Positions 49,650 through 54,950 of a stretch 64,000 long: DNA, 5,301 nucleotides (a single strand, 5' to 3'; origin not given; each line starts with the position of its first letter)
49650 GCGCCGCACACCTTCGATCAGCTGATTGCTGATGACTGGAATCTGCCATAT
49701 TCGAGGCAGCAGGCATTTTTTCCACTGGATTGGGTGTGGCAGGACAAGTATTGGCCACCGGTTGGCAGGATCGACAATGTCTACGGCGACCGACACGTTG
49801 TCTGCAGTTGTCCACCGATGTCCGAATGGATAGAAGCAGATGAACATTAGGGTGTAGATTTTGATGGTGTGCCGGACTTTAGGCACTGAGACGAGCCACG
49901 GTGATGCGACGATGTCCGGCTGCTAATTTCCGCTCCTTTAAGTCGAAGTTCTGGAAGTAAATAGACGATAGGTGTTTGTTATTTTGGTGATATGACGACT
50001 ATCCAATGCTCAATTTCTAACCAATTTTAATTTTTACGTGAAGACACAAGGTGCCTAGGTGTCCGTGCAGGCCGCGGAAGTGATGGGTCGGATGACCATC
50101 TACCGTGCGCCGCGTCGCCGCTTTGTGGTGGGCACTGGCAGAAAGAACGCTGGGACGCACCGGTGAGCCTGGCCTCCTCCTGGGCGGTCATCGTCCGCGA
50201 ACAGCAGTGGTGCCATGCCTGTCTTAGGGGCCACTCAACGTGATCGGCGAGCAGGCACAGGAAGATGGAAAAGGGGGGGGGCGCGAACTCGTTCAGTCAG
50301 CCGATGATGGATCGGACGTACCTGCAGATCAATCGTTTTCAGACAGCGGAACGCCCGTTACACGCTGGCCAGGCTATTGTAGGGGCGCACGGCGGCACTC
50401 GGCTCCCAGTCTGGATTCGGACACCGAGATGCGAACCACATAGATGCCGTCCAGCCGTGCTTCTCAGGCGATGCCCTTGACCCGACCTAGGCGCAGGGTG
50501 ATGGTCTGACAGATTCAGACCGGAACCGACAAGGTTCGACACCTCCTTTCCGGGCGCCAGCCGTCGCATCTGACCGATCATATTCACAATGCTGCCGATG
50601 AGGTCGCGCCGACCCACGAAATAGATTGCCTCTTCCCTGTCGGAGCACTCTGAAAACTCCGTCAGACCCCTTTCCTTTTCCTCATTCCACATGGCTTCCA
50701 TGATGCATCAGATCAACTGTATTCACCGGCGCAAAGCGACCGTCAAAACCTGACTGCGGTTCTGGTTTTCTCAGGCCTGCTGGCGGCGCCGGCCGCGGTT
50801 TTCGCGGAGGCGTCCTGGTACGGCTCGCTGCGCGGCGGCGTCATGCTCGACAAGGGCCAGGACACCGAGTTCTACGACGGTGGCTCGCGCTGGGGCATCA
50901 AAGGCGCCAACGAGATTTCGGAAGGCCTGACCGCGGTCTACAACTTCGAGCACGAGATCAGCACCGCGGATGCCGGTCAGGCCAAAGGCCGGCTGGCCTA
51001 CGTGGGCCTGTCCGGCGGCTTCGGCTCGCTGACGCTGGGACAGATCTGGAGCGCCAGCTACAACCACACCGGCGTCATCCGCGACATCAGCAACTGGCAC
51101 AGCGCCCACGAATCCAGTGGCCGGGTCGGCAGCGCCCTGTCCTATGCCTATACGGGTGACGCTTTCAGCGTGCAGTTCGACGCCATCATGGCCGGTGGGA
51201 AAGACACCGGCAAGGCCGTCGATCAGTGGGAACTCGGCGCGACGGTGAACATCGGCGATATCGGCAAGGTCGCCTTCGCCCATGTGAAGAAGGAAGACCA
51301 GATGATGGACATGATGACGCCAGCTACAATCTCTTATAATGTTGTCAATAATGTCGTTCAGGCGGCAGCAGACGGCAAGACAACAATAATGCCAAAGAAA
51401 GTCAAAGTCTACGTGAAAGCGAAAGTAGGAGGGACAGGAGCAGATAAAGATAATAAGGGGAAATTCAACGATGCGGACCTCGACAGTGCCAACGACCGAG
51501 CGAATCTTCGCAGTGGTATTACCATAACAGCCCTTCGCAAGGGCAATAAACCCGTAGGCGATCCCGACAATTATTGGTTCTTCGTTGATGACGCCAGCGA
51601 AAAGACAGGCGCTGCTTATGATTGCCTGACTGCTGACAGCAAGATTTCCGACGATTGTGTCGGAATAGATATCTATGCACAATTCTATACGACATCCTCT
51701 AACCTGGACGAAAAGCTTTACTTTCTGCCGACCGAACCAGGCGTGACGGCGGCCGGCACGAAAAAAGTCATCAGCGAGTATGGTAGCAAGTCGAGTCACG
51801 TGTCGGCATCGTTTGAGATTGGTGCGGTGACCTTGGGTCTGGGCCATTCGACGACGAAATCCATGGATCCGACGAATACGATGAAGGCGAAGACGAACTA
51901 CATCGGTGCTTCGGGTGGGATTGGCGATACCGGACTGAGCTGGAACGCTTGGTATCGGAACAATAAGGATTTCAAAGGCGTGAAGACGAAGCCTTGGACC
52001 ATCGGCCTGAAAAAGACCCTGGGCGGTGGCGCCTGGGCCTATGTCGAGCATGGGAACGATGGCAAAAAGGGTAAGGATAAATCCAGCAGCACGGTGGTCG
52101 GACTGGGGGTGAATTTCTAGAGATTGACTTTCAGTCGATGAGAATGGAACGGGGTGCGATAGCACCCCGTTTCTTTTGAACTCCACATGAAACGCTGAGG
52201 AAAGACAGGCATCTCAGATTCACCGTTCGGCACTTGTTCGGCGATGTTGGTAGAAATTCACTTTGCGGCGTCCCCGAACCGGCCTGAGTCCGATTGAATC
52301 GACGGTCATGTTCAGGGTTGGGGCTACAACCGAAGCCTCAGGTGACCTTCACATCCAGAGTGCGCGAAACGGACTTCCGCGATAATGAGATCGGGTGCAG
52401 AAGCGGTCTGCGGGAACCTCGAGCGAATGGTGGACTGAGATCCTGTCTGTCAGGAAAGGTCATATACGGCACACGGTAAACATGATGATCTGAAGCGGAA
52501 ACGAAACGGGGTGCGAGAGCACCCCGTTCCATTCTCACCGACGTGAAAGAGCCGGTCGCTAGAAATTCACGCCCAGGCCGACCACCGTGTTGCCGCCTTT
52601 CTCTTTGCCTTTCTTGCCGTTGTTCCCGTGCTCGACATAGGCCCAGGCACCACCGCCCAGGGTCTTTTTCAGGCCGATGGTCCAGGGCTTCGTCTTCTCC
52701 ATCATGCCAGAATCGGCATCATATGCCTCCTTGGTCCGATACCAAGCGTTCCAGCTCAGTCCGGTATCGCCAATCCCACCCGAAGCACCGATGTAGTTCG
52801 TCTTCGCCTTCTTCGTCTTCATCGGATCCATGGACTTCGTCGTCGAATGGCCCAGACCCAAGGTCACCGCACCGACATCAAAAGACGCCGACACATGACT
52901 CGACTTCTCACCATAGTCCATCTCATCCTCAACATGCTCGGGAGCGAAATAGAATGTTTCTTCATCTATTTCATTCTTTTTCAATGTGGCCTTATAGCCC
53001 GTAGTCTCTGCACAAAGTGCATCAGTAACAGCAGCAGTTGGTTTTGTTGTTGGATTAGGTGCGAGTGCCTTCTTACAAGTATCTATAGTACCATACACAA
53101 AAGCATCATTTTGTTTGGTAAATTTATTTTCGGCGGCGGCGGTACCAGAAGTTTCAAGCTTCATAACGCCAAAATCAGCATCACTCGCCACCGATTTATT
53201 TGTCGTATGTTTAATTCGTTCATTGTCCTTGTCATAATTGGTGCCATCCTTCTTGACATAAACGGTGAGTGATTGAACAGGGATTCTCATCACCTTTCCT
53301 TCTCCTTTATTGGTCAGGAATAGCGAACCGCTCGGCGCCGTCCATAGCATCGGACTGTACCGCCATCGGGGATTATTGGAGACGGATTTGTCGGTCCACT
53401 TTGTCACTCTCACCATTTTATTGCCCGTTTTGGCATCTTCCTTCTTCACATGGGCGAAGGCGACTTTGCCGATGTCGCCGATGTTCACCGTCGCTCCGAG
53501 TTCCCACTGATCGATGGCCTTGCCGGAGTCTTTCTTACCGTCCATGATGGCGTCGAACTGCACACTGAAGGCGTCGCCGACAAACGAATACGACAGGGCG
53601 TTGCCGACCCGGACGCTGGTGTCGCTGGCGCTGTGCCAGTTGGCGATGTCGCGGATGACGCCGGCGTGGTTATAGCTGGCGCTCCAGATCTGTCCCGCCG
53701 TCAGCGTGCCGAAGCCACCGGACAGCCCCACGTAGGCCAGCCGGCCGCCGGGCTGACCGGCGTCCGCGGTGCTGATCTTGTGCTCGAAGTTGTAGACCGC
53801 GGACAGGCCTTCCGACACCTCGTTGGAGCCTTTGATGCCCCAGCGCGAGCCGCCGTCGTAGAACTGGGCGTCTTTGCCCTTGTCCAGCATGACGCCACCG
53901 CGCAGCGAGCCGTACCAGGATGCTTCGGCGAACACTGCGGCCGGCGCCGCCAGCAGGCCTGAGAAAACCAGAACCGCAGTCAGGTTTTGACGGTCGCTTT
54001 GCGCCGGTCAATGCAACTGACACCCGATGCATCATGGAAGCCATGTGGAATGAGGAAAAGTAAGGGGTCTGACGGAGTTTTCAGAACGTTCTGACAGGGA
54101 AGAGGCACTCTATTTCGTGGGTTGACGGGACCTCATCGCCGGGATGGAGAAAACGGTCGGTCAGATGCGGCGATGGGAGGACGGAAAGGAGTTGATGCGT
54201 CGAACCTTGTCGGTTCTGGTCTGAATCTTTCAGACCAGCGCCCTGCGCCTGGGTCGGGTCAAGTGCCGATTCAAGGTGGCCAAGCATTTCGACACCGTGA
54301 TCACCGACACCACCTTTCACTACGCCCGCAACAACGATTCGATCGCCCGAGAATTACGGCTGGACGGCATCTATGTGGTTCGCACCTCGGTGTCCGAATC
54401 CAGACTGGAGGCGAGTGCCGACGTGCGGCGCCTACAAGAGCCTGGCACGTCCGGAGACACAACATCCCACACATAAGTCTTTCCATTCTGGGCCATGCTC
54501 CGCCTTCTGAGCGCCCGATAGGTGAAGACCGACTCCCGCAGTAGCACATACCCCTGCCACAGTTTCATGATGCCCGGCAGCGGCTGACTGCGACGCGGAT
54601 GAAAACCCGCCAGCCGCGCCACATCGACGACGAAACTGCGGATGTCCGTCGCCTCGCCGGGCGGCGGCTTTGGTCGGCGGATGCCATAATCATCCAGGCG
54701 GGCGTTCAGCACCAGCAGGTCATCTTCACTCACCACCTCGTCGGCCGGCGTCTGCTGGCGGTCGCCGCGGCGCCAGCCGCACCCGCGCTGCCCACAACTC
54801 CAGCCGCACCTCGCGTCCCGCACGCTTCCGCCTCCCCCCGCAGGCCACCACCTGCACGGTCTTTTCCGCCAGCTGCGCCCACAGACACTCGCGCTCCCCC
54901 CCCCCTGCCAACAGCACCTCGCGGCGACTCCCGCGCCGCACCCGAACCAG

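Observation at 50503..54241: Porin locus B is an inverted paralogue of locus A, and its geometry permits inversion or cassette swapping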

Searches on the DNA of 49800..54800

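Call 75: search_rna_families(source=window, start=49800, end=54800, threshold=evalue, max_evalue=0.1)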
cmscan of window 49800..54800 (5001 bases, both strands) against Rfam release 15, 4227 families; matches with E-value up to 0.1: 0.
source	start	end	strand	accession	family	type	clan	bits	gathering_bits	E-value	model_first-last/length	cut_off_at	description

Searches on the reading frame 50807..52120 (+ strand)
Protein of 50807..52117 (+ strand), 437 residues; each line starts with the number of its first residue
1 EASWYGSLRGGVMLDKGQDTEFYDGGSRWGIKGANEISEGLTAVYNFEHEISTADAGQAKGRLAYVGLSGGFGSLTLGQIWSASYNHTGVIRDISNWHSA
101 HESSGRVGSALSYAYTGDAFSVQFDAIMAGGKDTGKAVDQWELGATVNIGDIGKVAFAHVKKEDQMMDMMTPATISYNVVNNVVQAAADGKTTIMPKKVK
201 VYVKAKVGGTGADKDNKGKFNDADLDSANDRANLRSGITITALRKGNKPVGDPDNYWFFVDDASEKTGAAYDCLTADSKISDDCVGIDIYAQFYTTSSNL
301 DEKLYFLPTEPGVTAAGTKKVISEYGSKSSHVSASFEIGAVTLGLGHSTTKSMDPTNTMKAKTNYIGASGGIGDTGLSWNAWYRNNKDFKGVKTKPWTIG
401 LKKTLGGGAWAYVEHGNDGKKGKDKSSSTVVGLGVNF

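Call 6: search_protein_families(library=pfam, proteins=[window:50843-52120:+], max_evalue=0.01)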
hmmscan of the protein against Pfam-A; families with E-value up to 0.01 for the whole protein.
window:50843-52120:+ (425 aa): 2 families
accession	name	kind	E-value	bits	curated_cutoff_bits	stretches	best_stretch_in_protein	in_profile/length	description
PF13609.12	Porin_4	-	3e-16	60.5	27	1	8-172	44-232/310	Gram-negative porin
PF00267.27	Porin_1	-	2e-10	41.1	23.7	1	6-88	22-108/337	Gram-negative porin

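Call 63: predict_structure(alignment_id=A3)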
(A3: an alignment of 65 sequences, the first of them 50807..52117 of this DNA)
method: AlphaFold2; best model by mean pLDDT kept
length: 437 residues; sequences in the alignment: 65
mean_pLDDT: 78.4   pTM: 0.66
mean pLDDT of the five models: 78.4, 78.3, 78.2, 78.0, 77.5
residues with pLDDT >= 90: 170; 70-90: 144; 50-70: 76; < 50: 47
segments of 3 or more residues with pLDDT < 50: 177-192, 207-211, 221-230, 232-237, 263-270
pLDDT, mean of each block of 10 residues (from residue 1): 87 85 84 89 91 77 88 91 93 83 81 94 89 79 95 95 80 49 38 61 57 53 47 51 71 70 46 70 72 56 62 62 89 94 96 92 96 91 94 94 93 92 87 92
secondary structure, 60 per line:
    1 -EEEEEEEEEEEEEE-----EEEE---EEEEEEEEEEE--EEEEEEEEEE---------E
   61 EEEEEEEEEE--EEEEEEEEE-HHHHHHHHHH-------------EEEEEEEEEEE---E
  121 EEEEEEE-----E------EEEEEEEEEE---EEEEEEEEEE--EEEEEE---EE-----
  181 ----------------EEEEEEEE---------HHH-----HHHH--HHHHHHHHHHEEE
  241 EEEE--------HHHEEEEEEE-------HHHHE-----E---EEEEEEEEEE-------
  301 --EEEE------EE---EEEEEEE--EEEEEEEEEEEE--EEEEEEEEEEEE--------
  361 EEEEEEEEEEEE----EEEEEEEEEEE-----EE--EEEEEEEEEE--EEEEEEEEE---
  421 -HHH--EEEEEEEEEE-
elements in order: E2-15 E21-24 E28-38 E41-50 E60-70 E73-81 H83-92 E106-116 E120-127 E140-149 E153-162 E165-170 E197-204 H222-225 H228-237 E238-244 E256-262 H270-273 E284-293 E303-306 E318-324 E327-338 E341-352 E361-372 E377-387 E397-406 E409-417 E427-436

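Call 67: fold_search(model_id=the predicted structure, library=pdb)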
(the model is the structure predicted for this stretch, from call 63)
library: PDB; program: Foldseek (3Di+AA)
matches with E <= 10: 711; with E <= 0.001: 217
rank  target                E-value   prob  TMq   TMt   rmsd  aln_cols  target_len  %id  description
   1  6ehe                  3.1e-15  1.00  0.54  0.75   6.3       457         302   12  OmpTdeltaL8 (loop L8 deletion mutant of OmpT), an outer membrane protein of Vibrio cholerae (released 2018-04-25)
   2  6ehd                  6.0e-15  1.00  0.50  0.66   7.8       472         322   11  OmpT (in-vitro folded), an outer membrane protein of Vibrio cholerae (released 2018-04-25)
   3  6ehf                  6.7e-15  1.00  0.51  0.68  10.1       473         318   12  OmpT (in-vitro folded), an outer membrane protein Vibrio cholerae (trimer form) (released 2018-04-25)
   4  2fgq                  3.2e-14  1.00  0.54  0.71   7.0       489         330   12  High resolution X-ray structure of Omp32 in complex with malate (released 2006-01-31)
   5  7de8                  5.0e-14  1.00  0.47  0.58  11.1       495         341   13  Crystal Structure of outer membrane protein PorB with G103K mutations from Neisseria meningitidis W135 (released 2021-03-31)
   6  3wi4                  9.5e-14  1.00  0.50  0.69   7.5       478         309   14  Crystal structure of wild-type PorB from Neisseria meningitidis serogroup B (released 2014-01-01)
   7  6ehb_B                1.0e-13  1.00  0.53  0.72   4.9       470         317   13  OmpU, an outer membrane protein, of Vibrio cholerae (released 2018-04-25)
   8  3wi5                  1.2e-13  1.00  0.49  0.67   8.7       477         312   13  Crystal structure of the Loop 7 mutant PorB from Neisseria meningitidis serogroup B (released 2014-01-01)
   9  6ehc_A                1.4e-13  1.00  0.53  0.74   5.2       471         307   12  OmpUdeltaN (N-terminus deletion mutant of OmpU), outer membrane protein of Vibrio cholerae (released 2018-04-25)
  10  8wv0_B                1.6e-13  1.00  0.50  0.64   9.2       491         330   12  Outer membrane porin of Burkholderia pseudomallei (BpsOmp38) (released 2024-10-30)
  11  1e54_A                2.3e-13  1.00  0.52  0.68   7.6       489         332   12  Anion-selective porin from Comamonas acidovorans (released 2001-07-12)
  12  4d65_A                2.6e-13  1.00  0.52  0.66   9.0       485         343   12  Structure of porin Omp-Pst2 from P. stuartii; the asymmetric unit contains a dimer of trimers. (released 2016-03-09)
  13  6ehb_A                3.0e-13  1.00  0.52  0.70   7.4       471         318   12  OmpU, an outer membrane protein, of Vibrio cholerae (released 2018-04-25)
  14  5oyk                  3.0e-13  1.00  0.50  0.66   6.5       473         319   10  Outer-membrane expressed OmpT of Vibrio cholerae (released 2018-04-25)
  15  8wv0_A                3.5e-13  1.00  0.51  0.66   7.9       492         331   12  Outer membrane porin of Burkholderia pseudomallei (BpsOmp38) (released 2024-10-30)
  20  5nxn_A                9.1e-13  1.00  0.53  0.66   9.4       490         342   14  Structure of a L5-deletion mutant of Providencia stuartii Omp-Pst1 (released 2018-02-21)
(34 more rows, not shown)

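Call 70: search_protein_families(library=ncbifam, proteins=[window:50807-52117:+], max_evalue=0.01)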
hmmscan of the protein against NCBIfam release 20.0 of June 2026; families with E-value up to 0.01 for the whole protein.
window:50807-52117:+ (437 aa): 1 family
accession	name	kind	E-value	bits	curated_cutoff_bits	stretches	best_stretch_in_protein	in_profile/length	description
NF040479.1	porin_porB_Neis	equivalog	2.2e-08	33.8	480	1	18-99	49-128/344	trimeric porin PorB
